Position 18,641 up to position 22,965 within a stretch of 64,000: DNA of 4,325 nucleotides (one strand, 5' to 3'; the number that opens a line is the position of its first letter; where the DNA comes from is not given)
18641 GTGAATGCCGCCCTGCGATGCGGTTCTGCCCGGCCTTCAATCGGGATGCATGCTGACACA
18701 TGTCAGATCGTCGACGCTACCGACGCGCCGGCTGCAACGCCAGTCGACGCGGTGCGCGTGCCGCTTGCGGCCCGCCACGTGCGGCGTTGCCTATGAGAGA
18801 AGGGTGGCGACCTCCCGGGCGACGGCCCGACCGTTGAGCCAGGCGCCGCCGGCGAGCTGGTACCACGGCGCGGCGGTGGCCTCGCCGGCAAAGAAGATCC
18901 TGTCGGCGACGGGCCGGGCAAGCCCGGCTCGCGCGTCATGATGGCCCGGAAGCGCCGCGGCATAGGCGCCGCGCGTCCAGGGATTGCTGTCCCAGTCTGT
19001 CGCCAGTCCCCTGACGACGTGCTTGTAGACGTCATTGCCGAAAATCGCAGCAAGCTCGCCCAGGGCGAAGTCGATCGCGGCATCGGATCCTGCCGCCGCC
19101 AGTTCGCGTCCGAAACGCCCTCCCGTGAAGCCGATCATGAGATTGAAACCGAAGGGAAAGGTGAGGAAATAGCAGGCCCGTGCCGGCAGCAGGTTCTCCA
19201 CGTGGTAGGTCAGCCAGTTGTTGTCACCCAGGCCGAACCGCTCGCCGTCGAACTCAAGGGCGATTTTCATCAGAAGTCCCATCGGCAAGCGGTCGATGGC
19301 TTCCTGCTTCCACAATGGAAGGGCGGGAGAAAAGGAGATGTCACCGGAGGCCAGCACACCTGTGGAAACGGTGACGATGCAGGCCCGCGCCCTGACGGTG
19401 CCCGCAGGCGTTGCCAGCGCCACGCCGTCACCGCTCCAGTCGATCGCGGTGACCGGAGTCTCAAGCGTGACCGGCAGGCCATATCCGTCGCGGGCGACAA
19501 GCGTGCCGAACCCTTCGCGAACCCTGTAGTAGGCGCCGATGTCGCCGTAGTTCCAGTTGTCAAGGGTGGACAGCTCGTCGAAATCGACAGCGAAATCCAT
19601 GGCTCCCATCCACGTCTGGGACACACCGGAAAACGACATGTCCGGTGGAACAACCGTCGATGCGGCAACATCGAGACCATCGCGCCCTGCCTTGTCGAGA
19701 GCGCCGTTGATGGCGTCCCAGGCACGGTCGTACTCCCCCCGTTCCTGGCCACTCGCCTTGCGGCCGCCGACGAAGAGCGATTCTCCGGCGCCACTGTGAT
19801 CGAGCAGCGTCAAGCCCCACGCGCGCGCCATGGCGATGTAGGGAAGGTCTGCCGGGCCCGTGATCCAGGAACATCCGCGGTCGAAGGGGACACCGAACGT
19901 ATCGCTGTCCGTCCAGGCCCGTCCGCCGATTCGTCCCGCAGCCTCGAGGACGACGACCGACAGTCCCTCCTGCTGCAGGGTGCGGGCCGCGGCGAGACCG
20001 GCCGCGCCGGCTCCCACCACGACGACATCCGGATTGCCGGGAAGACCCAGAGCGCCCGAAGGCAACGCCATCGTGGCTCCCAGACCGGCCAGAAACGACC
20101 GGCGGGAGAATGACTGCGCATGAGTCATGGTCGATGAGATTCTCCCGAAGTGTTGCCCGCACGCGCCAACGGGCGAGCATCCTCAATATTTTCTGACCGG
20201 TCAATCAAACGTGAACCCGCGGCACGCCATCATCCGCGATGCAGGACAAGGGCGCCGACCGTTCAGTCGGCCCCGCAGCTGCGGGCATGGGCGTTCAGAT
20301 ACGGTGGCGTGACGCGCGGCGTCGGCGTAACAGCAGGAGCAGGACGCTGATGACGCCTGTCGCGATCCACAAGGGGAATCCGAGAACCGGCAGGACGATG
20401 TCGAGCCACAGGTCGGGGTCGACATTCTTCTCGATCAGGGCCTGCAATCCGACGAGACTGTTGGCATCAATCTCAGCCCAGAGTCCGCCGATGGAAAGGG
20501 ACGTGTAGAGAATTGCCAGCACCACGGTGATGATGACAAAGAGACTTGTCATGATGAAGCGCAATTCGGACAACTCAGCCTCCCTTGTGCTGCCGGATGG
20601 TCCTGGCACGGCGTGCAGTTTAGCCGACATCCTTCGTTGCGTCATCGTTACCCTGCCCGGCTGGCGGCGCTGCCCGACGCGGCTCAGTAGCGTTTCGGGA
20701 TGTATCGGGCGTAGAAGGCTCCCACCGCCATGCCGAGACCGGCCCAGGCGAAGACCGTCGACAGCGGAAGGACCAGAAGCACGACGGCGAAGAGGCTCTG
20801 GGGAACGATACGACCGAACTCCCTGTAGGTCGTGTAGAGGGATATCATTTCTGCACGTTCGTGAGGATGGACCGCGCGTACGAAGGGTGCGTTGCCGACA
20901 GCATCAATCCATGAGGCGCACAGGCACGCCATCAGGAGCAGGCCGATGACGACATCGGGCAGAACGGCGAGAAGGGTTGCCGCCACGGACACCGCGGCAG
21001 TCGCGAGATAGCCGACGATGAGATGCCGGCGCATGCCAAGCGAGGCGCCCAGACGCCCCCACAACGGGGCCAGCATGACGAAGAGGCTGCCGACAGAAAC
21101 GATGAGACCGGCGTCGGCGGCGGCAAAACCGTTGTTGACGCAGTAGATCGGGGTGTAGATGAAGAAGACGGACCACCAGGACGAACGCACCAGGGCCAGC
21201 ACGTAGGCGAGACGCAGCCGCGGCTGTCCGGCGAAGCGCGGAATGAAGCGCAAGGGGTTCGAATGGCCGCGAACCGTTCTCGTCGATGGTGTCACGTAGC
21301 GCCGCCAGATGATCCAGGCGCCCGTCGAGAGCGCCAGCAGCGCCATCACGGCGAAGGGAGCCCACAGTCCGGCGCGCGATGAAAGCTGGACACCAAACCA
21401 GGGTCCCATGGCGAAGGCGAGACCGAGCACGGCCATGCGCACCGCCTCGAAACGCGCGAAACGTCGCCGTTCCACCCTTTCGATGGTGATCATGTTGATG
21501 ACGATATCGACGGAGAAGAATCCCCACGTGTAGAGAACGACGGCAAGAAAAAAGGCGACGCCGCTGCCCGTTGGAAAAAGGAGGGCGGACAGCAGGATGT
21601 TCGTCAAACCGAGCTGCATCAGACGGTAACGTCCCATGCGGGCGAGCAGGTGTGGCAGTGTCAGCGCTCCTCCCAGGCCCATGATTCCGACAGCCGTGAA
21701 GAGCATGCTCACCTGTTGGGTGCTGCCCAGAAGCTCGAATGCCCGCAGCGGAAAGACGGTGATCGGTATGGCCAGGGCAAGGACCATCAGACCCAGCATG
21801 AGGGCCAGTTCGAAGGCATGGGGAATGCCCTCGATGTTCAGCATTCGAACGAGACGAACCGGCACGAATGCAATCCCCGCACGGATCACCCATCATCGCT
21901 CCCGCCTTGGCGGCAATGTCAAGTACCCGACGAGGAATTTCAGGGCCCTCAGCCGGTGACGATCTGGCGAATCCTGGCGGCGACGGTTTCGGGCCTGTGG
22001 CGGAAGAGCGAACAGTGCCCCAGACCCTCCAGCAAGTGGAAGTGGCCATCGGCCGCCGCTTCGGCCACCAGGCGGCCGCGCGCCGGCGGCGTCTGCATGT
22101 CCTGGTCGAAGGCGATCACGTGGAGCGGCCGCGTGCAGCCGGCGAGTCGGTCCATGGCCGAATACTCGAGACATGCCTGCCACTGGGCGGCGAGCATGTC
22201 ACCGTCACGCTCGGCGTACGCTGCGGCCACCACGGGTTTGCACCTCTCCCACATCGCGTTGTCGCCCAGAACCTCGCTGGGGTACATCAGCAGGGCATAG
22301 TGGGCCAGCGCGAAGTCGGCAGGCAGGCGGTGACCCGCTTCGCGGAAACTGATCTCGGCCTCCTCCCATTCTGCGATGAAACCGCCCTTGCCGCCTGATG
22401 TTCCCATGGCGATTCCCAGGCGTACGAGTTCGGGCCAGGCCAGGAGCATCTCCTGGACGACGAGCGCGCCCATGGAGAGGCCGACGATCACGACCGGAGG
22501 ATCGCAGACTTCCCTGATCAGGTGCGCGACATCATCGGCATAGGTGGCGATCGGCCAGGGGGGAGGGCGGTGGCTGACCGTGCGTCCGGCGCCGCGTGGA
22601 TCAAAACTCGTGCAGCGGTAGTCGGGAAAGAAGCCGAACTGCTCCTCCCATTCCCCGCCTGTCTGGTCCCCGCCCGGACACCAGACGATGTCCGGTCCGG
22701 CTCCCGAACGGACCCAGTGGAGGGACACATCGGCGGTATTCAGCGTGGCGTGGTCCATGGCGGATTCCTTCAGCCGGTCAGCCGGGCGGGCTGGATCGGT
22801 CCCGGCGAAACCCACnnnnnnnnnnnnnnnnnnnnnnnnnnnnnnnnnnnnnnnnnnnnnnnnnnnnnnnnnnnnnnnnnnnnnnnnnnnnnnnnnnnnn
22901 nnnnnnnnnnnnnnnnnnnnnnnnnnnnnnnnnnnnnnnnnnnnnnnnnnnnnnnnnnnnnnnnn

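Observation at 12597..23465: Candidate uncharacterised amine-catabolism gene set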

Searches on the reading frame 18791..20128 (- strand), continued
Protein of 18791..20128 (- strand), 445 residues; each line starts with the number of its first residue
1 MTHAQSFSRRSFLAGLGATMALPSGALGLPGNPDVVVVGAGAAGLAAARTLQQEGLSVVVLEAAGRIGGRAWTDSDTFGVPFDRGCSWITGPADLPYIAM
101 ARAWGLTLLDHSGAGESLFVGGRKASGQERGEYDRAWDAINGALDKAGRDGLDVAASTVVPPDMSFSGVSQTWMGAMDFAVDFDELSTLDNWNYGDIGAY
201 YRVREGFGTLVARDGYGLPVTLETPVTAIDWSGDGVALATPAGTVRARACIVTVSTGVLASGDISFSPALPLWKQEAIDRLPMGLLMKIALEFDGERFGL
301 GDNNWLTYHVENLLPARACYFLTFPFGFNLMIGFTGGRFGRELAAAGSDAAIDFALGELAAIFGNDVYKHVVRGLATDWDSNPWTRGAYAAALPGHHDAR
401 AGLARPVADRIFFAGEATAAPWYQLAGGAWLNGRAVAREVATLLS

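Call 95: fold_search(model_id=the predicted structure, library=pdb)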
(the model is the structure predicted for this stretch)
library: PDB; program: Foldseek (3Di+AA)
matches with E <= 10: 1746; with E <= 0.001: 942
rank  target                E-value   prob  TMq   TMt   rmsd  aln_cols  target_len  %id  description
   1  4fwj_A                1.5e-29  1.00  0.76  0.47   4.2       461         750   24  Native structure of LSD2/AOF1/KDM1b in spacegroup of I222 at 2.9A (released 2013-01-16)
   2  4fwe                  1.8e-29  1.00  0.78  0.48   3.6       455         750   24  Native structure of LSD2 /AOF1/KDM1b in spacegroup of C2221 at 2.13A (released 2013-01-16)
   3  4gu1_A                2.3e-29  1.00  0.78  0.48   3.8       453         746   24  Crystal structure of LSD2 (released 2013-01-16)
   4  4gus_A                4.1e-29  1.00  0.77  0.48   3.8       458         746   24  Crystal structure of LSD2-NPAC with H3 in space group P3221 (released 2013-01-16)
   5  8p84_B                5.5e-29  1.00  0.77  0.76   4.0       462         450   28  X-ray structure of Thermoanaerobacterales bacterium monoamine oxidase (released 2023-10-18)
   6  4gu0_D                8.7e-29  1.00  0.78  0.49   3.6       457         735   24  Crystal structure of LSD2 with H3 (released 2013-02-13)
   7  4fwf_A                9.8e-29  1.00  0.78  0.48   4.2       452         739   25  Complex structure of LSD2/AOF1/KDM1b with H3K4 mimic (released 2013-01-16)
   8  7xe3_A                1.2e-28  1.00  0.78  0.48   3.7       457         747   24  Crystal structure of LSD2 in complex with cis-4-Br-2,5-F2-PCPA (S1024) (released 2022-09-14)
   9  4gur_A                1.7e-28  1.00  0.78  0.49   3.7       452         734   25  Crystal structure of LSD2-NPAC with H3 in space group P21 (released 2013-01-16)
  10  8p84_A                1.7e-28  1.00  0.75  0.75   4.3       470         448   28  X-ray structure of Thermoanaerobacterales bacterium monoamine oxidase (released 2023-10-18)
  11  7xe1_A                1.9e-28  1.00  0.78  0.48   3.7       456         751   24  Crystal structure of LSD2 in complex with cis-4-Br-PCPA (released 2022-09-14)
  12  7xe1_B                2.0e-28  1.00  0.78  0.49   3.7       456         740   24  Crystal structure of LSD2 in complex with cis-4-Br-PCPA (released 2022-09-14)
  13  4gu0_C                2.1e-28  1.00  0.78  0.49   3.7       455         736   24  Crystal structure of LSD2 with H3 (released 2013-02-13)
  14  7oy0                  2.5e-28  1.00  0.72  0.70   5.3       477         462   26  Structure of human Spermine Oxidase in complex with a highly selective allosteric inhibitor (released 2022-07-13)
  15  7xe3_B                3.3e-28  1.00  0.78  0.48   3.6       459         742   24  Crystal structure of LSD2 in complex with cis-4-Br-2,5-F2-PCPA (S1024) (released 2022-09-14)
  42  6cr0                  1.2e-25  1.00  0.71  0.73   4.6       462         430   22  1.55 A resolution structure of (S)-6-hydroxynicotine oxidase from Shinella HZN7 (released 2018-03-28)
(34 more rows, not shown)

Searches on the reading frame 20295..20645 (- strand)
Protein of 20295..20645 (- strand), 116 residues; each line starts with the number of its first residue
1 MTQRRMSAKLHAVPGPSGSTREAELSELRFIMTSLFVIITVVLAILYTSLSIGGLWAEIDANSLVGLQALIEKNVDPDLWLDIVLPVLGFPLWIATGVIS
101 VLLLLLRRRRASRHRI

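Call 5: search_protein_families(library=pfam, proteins=[window:20295-20645:-], max_evalue=0.01)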
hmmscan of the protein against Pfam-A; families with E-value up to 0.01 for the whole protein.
window:20295-20645:- (116 aa): 0 families

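Call 7: search_protein_families(library=ncbifam, proteins=[window:20295-20645:-], max_evalue=0.001)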
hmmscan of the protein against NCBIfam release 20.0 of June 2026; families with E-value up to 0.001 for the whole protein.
window:20295-20645:- (116 aa): 0 families

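Call 25: search_protein_families(library=ncbifam, proteins=[window:20295-20645:-], max_evalue=0.01)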
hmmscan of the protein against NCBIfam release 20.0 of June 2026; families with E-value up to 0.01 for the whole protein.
window:20295-20645:- (116 aa): 0 families

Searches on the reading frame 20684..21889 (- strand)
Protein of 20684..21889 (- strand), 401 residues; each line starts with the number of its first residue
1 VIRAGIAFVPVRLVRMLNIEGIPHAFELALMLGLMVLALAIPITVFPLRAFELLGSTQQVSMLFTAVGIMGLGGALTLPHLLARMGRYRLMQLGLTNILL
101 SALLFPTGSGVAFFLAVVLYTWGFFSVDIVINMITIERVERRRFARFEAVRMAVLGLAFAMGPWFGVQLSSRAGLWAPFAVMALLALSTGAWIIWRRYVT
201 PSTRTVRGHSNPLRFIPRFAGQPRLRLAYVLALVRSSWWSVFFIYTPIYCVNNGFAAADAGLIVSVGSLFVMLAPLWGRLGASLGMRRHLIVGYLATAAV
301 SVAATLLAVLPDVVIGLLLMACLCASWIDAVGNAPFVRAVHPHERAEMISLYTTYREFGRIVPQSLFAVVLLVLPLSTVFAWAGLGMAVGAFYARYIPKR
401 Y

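Call 5: search_protein_families(library=pfam, proteins=[window:20684-21889:-], max_evalue=0.01)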
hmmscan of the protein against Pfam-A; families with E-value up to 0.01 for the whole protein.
window:20684-21889:- (401 aa): 1 family
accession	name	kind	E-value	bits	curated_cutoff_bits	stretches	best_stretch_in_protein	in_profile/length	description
PF07690.21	MFS_1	-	1.5e-20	73.9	33.4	1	28-362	1-345/347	Major Facilitator Superfamily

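Call 7: search_protein_families(library=ncbifam, proteins=[window:20684-21889:-], max_evalue=0.001)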
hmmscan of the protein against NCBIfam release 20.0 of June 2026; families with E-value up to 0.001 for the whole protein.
window:20684-21889:- (401 aa): 0 families

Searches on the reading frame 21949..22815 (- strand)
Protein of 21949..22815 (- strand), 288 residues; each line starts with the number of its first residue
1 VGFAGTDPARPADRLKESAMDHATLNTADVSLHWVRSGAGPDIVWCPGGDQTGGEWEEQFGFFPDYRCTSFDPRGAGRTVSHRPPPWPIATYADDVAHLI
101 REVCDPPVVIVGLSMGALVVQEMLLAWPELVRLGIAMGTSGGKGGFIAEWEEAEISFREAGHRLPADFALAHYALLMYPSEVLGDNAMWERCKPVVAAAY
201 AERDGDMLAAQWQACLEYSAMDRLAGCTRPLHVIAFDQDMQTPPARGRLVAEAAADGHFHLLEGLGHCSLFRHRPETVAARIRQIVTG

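Call 5: search_protein_families(library=pfam, proteins=[window:21949-22815:-], max_evalue=0.01)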
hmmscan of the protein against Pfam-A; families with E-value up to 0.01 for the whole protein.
window:21949-22815:- (288 aa): 3 families
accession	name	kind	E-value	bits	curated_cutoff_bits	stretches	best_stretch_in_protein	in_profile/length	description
PF12697.13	Abhydrolase_6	-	2.7e-16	61.3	26.3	1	43-280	1-216/217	Alpha/beta hydrolase family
PF00561.26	Abhydrolase_1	-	8e-10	39.2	25.8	1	43-174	3-137/245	alpha/beta hydrolase fold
PF12146.15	Hydrolase_4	-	2.3e-07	30.8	27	1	65-134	31-103/239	Serine aminopeptidase, S33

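Call 7: search_protein_families(library=ncbifam, proteins=[window:21949-22815:-], max_evalue=0.001)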
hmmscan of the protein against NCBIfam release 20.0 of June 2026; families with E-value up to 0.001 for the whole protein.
window:21949-22815:- (288 aa): 6 families
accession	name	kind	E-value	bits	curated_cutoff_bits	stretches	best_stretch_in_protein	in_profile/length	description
NF051487.1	bifunc_PcaCD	exception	2.5e-20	73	430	1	65-286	198-411/413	bifunctional 4-carboxymuconolactone decarboxylase/3-oxoadipate enol-lactonase PcaCD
NF051488.1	bifunc_PcaDC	exception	3.3e-16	59.4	390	1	56-286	28-250/375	bifunctional 3-oxoadipate enol-lactonase/4-carboxymuconolactone decarboxylase PcaDC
TIGR02427.1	protocat_pcaD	equivalog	2.8e-14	53.1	255.85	1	64-285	38-249/251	3-oxoadipate enol-lactonase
TIGR03611.1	RutD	equivalog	1.1e-08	34.8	238.5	1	37-284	10-253/258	pyrimidine utilization protein D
TIGR03056.1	bchO_mg_che_rel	equivalog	2.2e-07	30.2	172.55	0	208-286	203-277/278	alpha/beta fold hydrolase BchO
NF050089.1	i_nPHAscl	equivalog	0.00071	18.7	300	0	64-144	43-122/288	intracellular short-chain-length polyhydroxyalkanoate depolymerase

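Call 25: search_protein_families(library=ncbifam, proteins=[window:21949-22758:-], max_evalue=0.01)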
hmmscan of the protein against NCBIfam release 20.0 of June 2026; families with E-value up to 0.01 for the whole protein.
window:21949-22758:- (269 aa): 9 families
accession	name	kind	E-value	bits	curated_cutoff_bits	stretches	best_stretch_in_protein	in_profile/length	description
NF051487.1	bifunc_PcaCD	exception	2e-20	73.3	430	1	46-267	198-411/413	bifunctional 4-carboxymuconolactone decarboxylase/3-oxoadipate enol-lactonase PcaCD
NF051488.1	bifunc_PcaDC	exception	2.6e-16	59.7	390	1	37-267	28-250/375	bifunctional 3-oxoadipate enol-lactonase/4-carboxymuconolactone decarboxylase PcaDC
TIGR02427.1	protocat_pcaD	equivalog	2.2e-14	53.4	255.85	1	44-266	37-249/251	3-oxoadipate enol-lactonase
TIGR03611.1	RutD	equivalog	8.2e-09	35.2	238.5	1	18-265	10-253/258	pyrimidine utilization protein D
TIGR03056.1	bchO_mg_che_rel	equivalog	2.1e-07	30.3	172.55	1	189-267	203-277/278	alpha/beta fold hydrolase BchO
NF050089.1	i_nPHAscl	equivalog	0.00059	19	300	1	45-125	43-122/288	intracellular short-chain-length polyhydroxyalkanoate depolymerase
NF053683.1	esterase_mleBRB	exception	0.0015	18.2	585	1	51-117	56-124/280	BRB family alpha/beta fold macrolide esterase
TIGR01738.1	bioH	equivalog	0.0039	16.8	206.95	0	75-254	53-233/245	pimeloyl-ACP methyl ester esterase BioH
NF052610.1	macro_16_ester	equivalog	0.0064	15.9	420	0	51-248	56-262/281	alpha/beta fold macrolide esterase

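Call 31: search_solved_structures(query=window:21949-22758:-, max_evalue=0.000001)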
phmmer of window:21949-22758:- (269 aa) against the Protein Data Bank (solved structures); distinct sequences matched with E-value up to 0.000001: 6.
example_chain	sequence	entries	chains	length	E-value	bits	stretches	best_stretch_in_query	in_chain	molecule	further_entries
3e3a_A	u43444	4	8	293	1.4e-21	80.2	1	12-261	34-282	POSSIBLE PEROXIDASE BPOC | putative Bromoperoxidase | protein Rv0554, putative Bromoperoxidase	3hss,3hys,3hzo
7ld8_A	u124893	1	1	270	2.3e-21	79.5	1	12-261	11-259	Putative non-heme bromoperoxidase BpoC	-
6eb3_A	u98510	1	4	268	1.8e-08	37.2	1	10-250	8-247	Est1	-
8v16_C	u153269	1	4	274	1.8e-08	37.2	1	10-250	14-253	Esterase 1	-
5egn_A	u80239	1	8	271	1.8e-08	37.2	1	11-256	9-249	Esterase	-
3om8_A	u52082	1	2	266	5e-07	32.5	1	37-240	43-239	Probable hydrolase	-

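Call 54: search_dna_similar(query=window:21949-22758:-, collection=plasmids, mode=protein, max_rows=15, max_evalue=1e-20)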
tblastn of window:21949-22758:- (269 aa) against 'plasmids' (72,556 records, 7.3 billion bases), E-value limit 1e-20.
No match.
